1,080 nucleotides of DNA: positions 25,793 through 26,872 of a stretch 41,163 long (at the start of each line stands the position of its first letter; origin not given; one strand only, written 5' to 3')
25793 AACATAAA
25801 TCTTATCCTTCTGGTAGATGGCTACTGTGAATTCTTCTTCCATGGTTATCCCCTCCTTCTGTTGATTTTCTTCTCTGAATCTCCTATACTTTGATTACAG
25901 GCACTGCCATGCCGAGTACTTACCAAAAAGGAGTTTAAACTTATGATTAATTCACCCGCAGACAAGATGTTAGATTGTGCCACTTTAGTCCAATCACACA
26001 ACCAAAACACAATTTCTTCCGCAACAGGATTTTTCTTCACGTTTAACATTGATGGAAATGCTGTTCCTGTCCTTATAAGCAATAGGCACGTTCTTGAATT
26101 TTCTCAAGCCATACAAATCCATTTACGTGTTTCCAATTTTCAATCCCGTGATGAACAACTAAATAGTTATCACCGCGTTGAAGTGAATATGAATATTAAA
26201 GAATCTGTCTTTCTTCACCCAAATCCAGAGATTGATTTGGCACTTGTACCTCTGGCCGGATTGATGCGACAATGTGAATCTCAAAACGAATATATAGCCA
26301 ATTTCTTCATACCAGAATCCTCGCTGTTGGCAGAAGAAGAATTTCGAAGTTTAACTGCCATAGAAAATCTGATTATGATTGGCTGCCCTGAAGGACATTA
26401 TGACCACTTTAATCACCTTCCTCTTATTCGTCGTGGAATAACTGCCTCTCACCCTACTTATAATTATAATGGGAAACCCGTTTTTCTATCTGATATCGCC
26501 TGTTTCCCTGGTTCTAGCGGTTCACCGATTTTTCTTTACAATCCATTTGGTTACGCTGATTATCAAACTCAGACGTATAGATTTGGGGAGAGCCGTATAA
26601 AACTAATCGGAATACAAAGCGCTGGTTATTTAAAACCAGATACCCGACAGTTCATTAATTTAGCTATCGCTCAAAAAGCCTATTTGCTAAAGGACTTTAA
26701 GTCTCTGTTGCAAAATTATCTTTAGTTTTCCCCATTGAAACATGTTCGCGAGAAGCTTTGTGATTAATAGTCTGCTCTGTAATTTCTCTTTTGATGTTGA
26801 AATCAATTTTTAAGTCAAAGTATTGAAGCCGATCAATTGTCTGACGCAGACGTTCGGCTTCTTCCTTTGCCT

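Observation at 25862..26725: Cytoplasmic trypsin-like serine protease embedded antisense in the early lytic operon, with its own promoter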

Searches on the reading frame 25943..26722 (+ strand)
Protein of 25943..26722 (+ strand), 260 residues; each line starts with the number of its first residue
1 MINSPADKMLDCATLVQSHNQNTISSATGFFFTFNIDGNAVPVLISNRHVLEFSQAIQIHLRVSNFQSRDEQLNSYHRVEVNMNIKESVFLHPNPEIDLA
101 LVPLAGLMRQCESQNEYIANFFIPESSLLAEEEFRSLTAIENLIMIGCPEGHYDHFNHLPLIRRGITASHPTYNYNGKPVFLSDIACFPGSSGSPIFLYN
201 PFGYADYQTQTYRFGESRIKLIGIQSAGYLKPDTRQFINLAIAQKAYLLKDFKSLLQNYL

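Call 3: search_protein_families(library=pfam, proteins=[window:25943-26722:+], max_evalue=1)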
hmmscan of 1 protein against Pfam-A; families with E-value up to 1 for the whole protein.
window:25943-26722:+ (260 aa): 2 families
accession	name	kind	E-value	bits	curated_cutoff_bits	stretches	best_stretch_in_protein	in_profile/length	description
PF13365.12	Trypsin_2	-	1.2e-07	33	27.6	1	28-197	2-135/144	Trypsin-like peptidase domain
PF12203.13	HDAC4_Gln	-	0.095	13.3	25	1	51-88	17-54/91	Glutamine rich N terminal domain of histone deacetylase 4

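Call 4: search_protein_families(library=padloc, proteins=[window:25943-26722:+], max_evalue=1)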
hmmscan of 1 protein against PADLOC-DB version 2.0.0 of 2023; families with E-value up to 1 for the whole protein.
window:25943-26722:+ (260 aa): 1 family
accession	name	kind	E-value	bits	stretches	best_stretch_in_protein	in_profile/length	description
PDLC05022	PDC-S45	-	5.3e-71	236.9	1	3-243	14-252/293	-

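Call 5: search_protein_families(library=phrogs, proteins=[window:25943-26722:+], max_evalue=1)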
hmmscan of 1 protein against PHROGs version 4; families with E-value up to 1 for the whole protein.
window:25943-26722:+ (260 aa): 2 families
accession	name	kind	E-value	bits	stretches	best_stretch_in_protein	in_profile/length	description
phrog_7688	-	unknown function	2.1e-49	169.1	1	7-246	5-247/288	-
phrog_25951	-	unknown function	0.21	12.8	1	24-98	25-96/191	-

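Call 9: search_dna_similar(query=window:25943-26722:+, collection=phages, mode=protein, max_rows=40)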
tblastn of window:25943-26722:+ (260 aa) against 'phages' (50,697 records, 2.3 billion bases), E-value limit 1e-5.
Records with a match: 2; places in all: 2; records where one place covers at least 80% of the query: 0.
Best place of each record, by identity: <60% 2.
By first word of the organism name: Shigella 2.
By host as written in the record: - 2.
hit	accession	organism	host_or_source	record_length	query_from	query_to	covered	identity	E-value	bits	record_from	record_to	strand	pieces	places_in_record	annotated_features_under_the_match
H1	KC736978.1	Shigella phage SfII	Shigella flexneri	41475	143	227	33%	32.9%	1e-8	61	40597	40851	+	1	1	hypothetical protein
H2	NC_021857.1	Shigella phage SfII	Shigella flexneri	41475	143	227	33%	32.9%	1e-8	61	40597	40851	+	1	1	hypothetical protein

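Call 10: find_homologous_proteins(query=window:25943-26722:+, max_evalue=0.001)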
Query window:25943-26722:+ (260 aa): 778 proteins with E <= 0.001 among 1246 candidates; the best 120 are listed.
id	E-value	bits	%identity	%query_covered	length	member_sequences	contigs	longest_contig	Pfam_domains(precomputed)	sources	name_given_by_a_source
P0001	6.4e-167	571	97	100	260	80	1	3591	PF13365.13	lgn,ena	-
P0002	1.5e-94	334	58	100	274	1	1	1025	PF13365.13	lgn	-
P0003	3.8e-91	323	57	100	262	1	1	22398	-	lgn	-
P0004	2.3e-90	320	57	100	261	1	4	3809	PF13365.13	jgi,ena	-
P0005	2.6e-89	317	56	100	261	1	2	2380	PF13365.13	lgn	-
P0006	1.6e-85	304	56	99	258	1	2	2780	-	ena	-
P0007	1.7e-81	291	53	100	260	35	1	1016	-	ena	-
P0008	1.5e-62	229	47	100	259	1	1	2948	PF13365.13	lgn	-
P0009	4.6e-47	178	42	76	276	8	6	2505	PF13365.13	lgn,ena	-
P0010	6.0e-47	178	43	88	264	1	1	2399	PF13365.13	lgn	-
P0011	1.0e-46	177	42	91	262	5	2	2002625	-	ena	-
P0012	7.8e-46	174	41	87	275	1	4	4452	PF13365.13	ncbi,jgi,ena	-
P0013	6.0e-45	171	41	87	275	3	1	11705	PF13365.13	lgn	-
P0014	1.3e-44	170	40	88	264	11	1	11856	PF13365.13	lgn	-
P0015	4.8e-44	168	38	90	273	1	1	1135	PF13365.13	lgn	-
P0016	5.5e-44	168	38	90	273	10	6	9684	PF13365.13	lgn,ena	-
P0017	8.1e-44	168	40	83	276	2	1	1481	PF13365.13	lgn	-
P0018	1.2e-43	167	39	92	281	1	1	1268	PF13365.13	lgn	-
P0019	1.7e-43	167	38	90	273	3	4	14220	PF13365.13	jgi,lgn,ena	-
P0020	1.9e-43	166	41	82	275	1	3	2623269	PF13365.13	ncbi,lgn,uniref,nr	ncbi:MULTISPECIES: S1 family peptidase [Acinetobacter]|uniref:Serine protease n=1 Tax=Acinetobacter 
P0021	3.7e-43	166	37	90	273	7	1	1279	PF13365.13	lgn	-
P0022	1.0e-42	164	40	87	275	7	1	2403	PF13365.13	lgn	-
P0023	1.3e-42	164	39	87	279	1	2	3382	PF13365.13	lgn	-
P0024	1.6e-42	163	37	87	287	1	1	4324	PF13365.13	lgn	-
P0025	2.0e-42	163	41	83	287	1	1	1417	PF13365.13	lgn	-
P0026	2.0e-42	163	41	89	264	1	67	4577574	PF13365.13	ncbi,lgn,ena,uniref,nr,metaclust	ncbi:putative phage tail component domain protein [Marvinbryantia formatexigens DSM 14469]|uniref:Ph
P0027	4.3e-42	162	38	89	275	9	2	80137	PF13365.13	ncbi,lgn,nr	ncbi:trypsin-like peptidase domain-containing protein [Acinetobacter baumannii]|nr:trypsin-like pept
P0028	5.6e-42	162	39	87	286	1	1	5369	PF13365.13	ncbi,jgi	jgi:hypothetical protein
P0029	1.1e-41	161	34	99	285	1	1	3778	PF13365.13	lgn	-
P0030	1.2e-41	161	38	85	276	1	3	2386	PF13365.13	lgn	-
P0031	1.4e-41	160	37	85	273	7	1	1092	PF13365.13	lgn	-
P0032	1.5e-41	160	38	84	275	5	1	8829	PF13365.13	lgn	-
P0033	3.0e-41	159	38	83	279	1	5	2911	PF13365.13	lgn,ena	-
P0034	3.4e-41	159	33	87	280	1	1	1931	PF13365.13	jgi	jgi:hypothetical protein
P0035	3.9e-41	159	42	80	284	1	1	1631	PF13365.13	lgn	-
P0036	6.7e-41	158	37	90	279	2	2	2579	PF13365.13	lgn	-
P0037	1.1e-40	157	38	88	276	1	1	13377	PF13365.13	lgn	-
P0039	3.3e-40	156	34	95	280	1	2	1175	PF13365.13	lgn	-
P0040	3.8e-40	156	38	86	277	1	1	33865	PF13365.13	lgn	-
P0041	5.0e-40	155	39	90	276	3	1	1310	PF13365.13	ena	-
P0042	5.1e-40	155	34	98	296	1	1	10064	PF13365.13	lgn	-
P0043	7.0e-40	155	36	90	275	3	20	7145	PF13365.13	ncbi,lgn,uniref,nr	ncbi:S1 family peptidase [Psychrobacter communis]|uniref:Trypsin-like peptidase domain-containing pr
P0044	8.0e-40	155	35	98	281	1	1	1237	PF13365.13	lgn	-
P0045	9.8e-40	154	37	89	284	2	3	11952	PF13365.13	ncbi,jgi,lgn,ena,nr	ncbi:MAG: serine protease [Bacteroidetes bacterium]|nr:serine protease [Bacteroidota bacterium]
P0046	1.7e-39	154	43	78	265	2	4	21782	PF13365.13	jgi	jgi:hypothetical protein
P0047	2.0e-39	153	38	85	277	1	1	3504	PF13365.13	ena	-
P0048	2.9e-39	153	36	90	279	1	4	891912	PF13365.13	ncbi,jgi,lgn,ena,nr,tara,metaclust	ncbi:MAG: serine protease [Balneola sp.]|nr:serine protease [Balneola sp.]|tara:strand:+ start:2250 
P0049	3.0e-39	153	38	79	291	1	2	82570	PF13365.13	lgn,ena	-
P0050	3.2e-39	153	39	87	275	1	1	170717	PF13365.13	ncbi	ncbi:S1 family peptidase [Methylorubrum aminovorans]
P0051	4.2e-39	152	36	93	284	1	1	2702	PF13365.13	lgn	-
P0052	4.3e-39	152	40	80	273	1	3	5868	PF13365.13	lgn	-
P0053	5.9e-39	152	39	85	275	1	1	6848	PF13365.13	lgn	-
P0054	9.8e-39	151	35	89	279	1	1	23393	PF13365.13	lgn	-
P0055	1.1e-38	151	37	86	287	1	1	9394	PF13365.13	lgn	-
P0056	1.5e-38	150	37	87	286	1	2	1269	PF13365.13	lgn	-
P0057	1.8e-38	150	39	86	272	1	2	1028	PF13365.13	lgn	-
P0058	1.9e-38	150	39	86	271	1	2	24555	PF13365.13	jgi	jgi:hypothetical protein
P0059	2.0e-38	150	37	98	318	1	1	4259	PF13365.13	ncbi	ncbi:MAG: S1 family peptidase [Ignavibacteriaceae bacterium]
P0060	2.3e-38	150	35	97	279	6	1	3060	PF13365.13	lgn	-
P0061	2.9e-38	150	36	85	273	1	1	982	PF13365.13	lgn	-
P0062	3.6e-38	149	34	89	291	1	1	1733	PF13365.13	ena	-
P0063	4.6e-38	149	34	97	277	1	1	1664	PF13365.13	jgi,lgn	jgi:V8-like Glu-specific endopeptidase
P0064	5.8e-38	149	34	89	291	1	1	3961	PF13365.13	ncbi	-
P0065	6.3e-38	148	36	97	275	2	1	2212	PF13365.13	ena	-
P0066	6.4e-38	148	37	86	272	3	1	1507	PF13365.13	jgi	-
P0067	6.7e-38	148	40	84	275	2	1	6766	PF13365.13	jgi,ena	-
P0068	7.7e-38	148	32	99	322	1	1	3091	PF13365.13,PF02810.22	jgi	jgi:hypothetical protein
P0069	8.1e-38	148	37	87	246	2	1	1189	PF13365.13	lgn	-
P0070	9.0e-38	148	38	90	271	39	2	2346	PF13365.13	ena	-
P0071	9.9e-38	148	39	78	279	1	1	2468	PF13365.13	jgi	jgi:V8-like Glu-specific endopeptidase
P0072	1.2e-37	147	33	92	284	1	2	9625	PF13365.13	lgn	-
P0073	1.6e-37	147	37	85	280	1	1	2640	PF13365.13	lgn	-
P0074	1.8e-37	147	39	78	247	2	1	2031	PF13365.13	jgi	jgi:hypothetical protein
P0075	1.8e-37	147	36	82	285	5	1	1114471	PF13365.13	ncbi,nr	ncbi:serine protease [Pseudomonas syringae pv. syringae]|nr:serine protease [Pseudomonas syringae pv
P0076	1.9e-37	147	36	79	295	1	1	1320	PF13365.13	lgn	-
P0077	2.6e-37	146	35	83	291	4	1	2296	PF13365.13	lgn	-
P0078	2.8e-37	146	37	87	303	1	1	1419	PF13365.13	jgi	jgi:hypothetical protein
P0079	3.0e-37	146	37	90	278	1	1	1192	PF13365.13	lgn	-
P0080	3.7e-37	146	37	92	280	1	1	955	PF13365.13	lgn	-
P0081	3.8e-37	146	41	77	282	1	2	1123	PF13365.13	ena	-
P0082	3.8e-37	146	34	97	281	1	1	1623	PF13365.13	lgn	-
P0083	4.2e-37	146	34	87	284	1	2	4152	PF13365.13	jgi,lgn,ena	jgi:hypothetical protein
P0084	4.7e-37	146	40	81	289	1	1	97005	PF13365.13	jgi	jgi:trypsin-like peptidase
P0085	6.3e-37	145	39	82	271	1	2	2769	PF13365.13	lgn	-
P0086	6.4e-37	145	35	83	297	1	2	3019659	PF13365.13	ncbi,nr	ncbi:S1 family peptidase [Glycocaulis alkaliphilus]|nr:serine protease [Glycocaulis alkaliphilus] GG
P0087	7.4e-37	145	33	97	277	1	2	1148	PF13365.13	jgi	jgi:V8-like Glu-specific endopeptidase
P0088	8.8e-37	145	38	78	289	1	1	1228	PF13365.13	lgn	-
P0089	9.2e-37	145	39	78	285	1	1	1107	PF13365.13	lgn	-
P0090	9.8e-37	144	37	93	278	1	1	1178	PF13365.13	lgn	-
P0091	1.1e-36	144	35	91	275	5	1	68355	PF13365.13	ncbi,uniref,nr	ncbi:S1 family peptidase [Exiguobacterium acetylicum]|uniref:Trypsin-like peptidase domain-containin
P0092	1.2e-36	144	36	86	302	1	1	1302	PF13365.13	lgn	-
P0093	1.3e-36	144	34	91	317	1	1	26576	PF13365.13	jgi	jgi:hypothetical protein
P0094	1.4e-36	144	35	98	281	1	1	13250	PF13365.13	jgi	-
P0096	1.7e-36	144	36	87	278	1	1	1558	PF13365.13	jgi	jgi:Trypsin-like peptidase domain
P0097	1.8e-36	144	40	78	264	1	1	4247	PF13365.13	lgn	-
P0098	2.0e-36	143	36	80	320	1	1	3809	PF13365.13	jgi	-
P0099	2.2e-36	143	39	85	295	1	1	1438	PF13365.13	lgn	-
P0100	2.4e-36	143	39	78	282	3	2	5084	PF13365.13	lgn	-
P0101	2.5e-36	143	35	93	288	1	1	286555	PF13365.13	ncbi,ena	-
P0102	2.8e-36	143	36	90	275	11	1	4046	PF13365.13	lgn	-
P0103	3.0e-36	143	34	97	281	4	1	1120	PF13365.13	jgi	jgi:V8-like Glu-specific endopeptidase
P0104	3.3e-36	143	36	85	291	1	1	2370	PF13365.13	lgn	-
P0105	3.4e-36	143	34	85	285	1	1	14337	PF13365.13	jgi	jgi:hypothetical protein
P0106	4.4e-36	142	33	93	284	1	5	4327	PF13365.13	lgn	-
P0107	4.7e-36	142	39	79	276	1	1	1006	PF13365.13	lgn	-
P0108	5.0e-36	142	35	94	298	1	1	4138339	PF13365.13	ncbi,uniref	ncbi:trypsin-like peptidase domain-containing protein [Asticcacaulis solisilvae]|uniref:trypsin-like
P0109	6.9e-36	142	36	91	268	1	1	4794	PF13365.13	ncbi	-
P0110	6.9e-36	142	35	87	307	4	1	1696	PF13365.13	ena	-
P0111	6.9e-36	142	32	96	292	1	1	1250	PF13365.13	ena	-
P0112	7.4e-36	142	36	92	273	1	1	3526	PF13365.13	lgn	-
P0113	8.0e-36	142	37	74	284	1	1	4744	PF13365.13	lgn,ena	-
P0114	8.4e-36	141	35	87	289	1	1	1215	PF13365.13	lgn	-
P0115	8.9e-36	141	37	92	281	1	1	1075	PF13365.13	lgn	-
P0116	9.6e-36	141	37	85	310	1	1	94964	PF13365.13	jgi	jgi:hypothetical protein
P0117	1.0e-35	141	34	87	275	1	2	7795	PF13365.13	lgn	-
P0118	1.1e-35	141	38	90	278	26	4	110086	PF13365.13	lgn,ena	-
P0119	1.1e-35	141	33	93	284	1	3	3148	PF13365.13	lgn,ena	-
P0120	1.3e-35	141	38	76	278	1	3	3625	PF13365.13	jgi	jgi:hypothetical protein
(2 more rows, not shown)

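Call 14: find_related_loci(query=A1, collection=viral_contigs, flank=6000)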
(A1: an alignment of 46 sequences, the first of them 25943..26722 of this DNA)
Query A1 (260 aa) in viral_contigs; peptide patterns used: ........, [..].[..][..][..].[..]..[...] (x = any residue, [..] = any of these).
216 stretches matched a pattern; 137 encode a relative of the query (tblastn E <= 1e-3); the best 80 are kept; 80 distinct loci.
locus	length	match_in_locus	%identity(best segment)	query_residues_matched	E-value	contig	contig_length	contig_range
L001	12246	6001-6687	41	27-258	3e-46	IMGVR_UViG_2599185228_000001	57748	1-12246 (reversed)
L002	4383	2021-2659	41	24-238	3e-45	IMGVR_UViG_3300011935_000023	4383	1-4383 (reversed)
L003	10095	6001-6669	36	4-228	8e-45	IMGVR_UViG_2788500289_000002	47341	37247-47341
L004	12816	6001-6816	32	4-260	3e-43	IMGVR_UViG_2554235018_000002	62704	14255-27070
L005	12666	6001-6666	35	6-228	3e-42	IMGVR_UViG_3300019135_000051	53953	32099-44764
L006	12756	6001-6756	35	24-260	3e-42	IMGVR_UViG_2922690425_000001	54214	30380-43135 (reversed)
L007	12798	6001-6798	33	6-257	4e-42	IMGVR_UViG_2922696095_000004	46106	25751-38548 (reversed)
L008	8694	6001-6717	37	4-245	2e-41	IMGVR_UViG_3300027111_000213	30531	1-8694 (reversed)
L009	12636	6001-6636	37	24-237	4e-41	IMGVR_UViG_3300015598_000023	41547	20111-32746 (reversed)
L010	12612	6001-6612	38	24-228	3e-41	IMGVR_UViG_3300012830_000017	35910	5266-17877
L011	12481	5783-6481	36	4-238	7e-41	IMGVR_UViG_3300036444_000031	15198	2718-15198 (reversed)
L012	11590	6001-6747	33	25-257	3e-40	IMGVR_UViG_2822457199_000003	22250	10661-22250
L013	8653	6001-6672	33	4-228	5e-40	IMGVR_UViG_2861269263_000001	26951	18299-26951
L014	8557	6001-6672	33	4-228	5e-40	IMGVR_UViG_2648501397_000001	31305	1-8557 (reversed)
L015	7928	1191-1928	35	6-250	5e-40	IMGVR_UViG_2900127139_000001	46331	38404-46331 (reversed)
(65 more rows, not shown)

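Call 19: predict_structure(alignment_id=A1)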
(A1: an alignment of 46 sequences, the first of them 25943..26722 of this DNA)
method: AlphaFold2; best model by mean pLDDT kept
length: 260 residues; sequences in the alignment: 46
mean_pLDDT: 94.2   pTM: 0.92
mean pLDDT of the five models: 94.2, 93.1, 93.0, 93.0, 92.6
residues with pLDDT >= 90: 222; 70-90: 36; 50-70: 2; < 50: 0
segments of 3 or more residues with pLDDT < 50: none
pLDDT, mean of each block of 10 residues (from residue 1): 78 95 94 96 98 96 92 91 96 98 97 96 95 92 97 94 97 97 92 97 92 94 96 88 98 95
secondary structure, 60 per line:
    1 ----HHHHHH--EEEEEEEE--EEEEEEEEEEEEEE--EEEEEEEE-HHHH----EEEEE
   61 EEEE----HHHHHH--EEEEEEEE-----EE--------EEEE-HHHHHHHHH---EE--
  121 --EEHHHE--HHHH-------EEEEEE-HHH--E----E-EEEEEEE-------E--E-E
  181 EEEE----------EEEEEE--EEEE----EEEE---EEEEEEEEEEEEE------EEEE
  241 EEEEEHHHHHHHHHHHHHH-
elements in order: H5-10 E13-20 E23-36 E39-46 H48-51 E56-64 H69-74 E77-84 E100-103 H105-113 H131-134 E142-147 E161-167 E180-184 E195-200 E203-206 E211-214 E218-230 E237-245 H246-259

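Call 21: search_solved_structures(query=A1, max_evalue=1)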
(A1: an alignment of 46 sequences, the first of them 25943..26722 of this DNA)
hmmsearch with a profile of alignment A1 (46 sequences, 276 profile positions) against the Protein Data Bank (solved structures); distinct sequences matched with E-value up to 1: 24.
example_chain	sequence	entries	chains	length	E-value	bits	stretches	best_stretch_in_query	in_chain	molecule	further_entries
4jcn_A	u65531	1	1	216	0.086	15.1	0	48-108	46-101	Glutamyl endopeptidase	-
6tya_A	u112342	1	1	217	0.09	15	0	48-108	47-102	Glutamyl endopeptidase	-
9zqg_A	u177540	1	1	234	0.095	14.9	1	24-85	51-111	Periplasmic serine protease DO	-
6u1b_A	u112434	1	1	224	0.1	14.9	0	48-108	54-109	Glutamyl endopeptidase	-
6q12_A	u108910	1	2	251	0.11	14.8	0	48-108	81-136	Glutamyl endopeptidase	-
5mm8_A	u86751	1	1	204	0.11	14.7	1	24-96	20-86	Serine protease SplE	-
1l1j_A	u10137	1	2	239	0.14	14.4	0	228-272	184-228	heat shock protease HtrA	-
9zpq_A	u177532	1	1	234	0.15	14.3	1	24-85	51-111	Periplasmic serine protease DO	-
4ink_A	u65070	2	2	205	0.17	14.1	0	185-200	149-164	Serine protease SplD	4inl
3lgw_A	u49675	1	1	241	0.3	13.3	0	47-66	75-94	Protease degS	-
9zrj_A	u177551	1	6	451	0.48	12.6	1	24-85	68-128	Periplasmic serine protease DO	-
5y28_A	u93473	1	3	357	0.55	12.4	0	47-74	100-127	Periplasmic serine endoprotease DegP-like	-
2w7s_A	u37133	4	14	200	0.57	12.4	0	47-124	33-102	SERINE PROTEASE SPLA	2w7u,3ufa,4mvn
7xs0_A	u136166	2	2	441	0.62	12.3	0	47-74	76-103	Periplasmic serine endoprotease DegP-like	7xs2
3lgt_A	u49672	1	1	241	0.63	12.2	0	47-66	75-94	Protease degS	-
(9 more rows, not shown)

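Call 23: fold_search(model_id=the predicted structure, library=pdb)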
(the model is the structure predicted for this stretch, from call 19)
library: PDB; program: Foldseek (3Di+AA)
matches with E <= 10: 785; with E <= 0.001: 197
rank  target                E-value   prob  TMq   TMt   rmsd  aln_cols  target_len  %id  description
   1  8f0a_A                3.9e-09  1.00  0.53  0.47   5.8       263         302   16  Client-bound structure of a DegP trimer within a 12mer cage (released 2022-11-23)
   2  4a8d_A                1.4e-08  1.00  0.52  0.37   6.8       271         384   16  DegP dodecamer with bound OMP (released 2012-01-11)
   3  4ynn_B                1.5e-08  1.00  0.55  0.37   5.6       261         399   15  Structure of Legionella pneumophila DegQ (S190A variant) (released 2015-06-24)
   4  3mh6                  3.4e-08  1.00  0.52  0.36   6.6       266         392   16  HtrA proteases are activated by a conserved mechanism that can be triggered by distinct molecular cues (released 2010-06-30)
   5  3otp_E                4.7e-08  1.00  0.52  0.37   6.9       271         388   16  Crystal structure of the DegP dodecamer with a model substrate (released 2011-01-19)
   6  3otp_C                6.5e-08  1.00  0.53  0.38   6.6       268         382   16  Crystal structure of the DegP dodecamer with a model substrate (released 2011-01-19)
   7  8s9k_C                6.8e-08  1.00  0.55  0.57   6.8       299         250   13  Structure of dimeric FAM111A SPD S541A Mutant (released 2024-03-20)
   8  3otp_D                1.2e-07  1.00  0.52  0.36   6.9       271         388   15  Crystal structure of the DegP dodecamer with a model substrate (released 2011-01-19)
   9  8kic_A                1.5e-07  1.00  0.54  0.47   6.2       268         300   15  Bacterial serine protease (released 2024-09-04)
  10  8s9k_A                1.8e-07  1.00  0.52  0.54  11.1       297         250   13  Structure of dimeric FAM111A SPD S541A Mutant (released 2024-03-20)
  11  3pv3_B                2.0e-07  1.00  0.54  0.37   5.2       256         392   17  Structure of Legionella fallonii DegQ (S193A variant) (released 2011-06-15)
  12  8s9k_B                2.2e-07  1.00  0.53  0.52   7.3       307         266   12  Structure of dimeric FAM111A SPD S541A Mutant (released 2024-03-20)
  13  3pv5_A                2.5e-07  1.00  0.53  0.37   5.4       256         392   17  Structure of Legionella fallonii DegQ (N189G/P190G variant) (released 2011-06-15)
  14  4rqz_C                2.8e-07  1.00  0.52  0.50   6.3       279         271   16  re-refinement of 1soz, Crystal Structure of DegS protease in complex with an activating peptide (released 2015-03-11)
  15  8s9k_D                2.8e-07  1.00  0.53  0.51   7.5       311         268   12  Structure of dimeric FAM111A SPD S541A Mutant (released 2024-03-20)
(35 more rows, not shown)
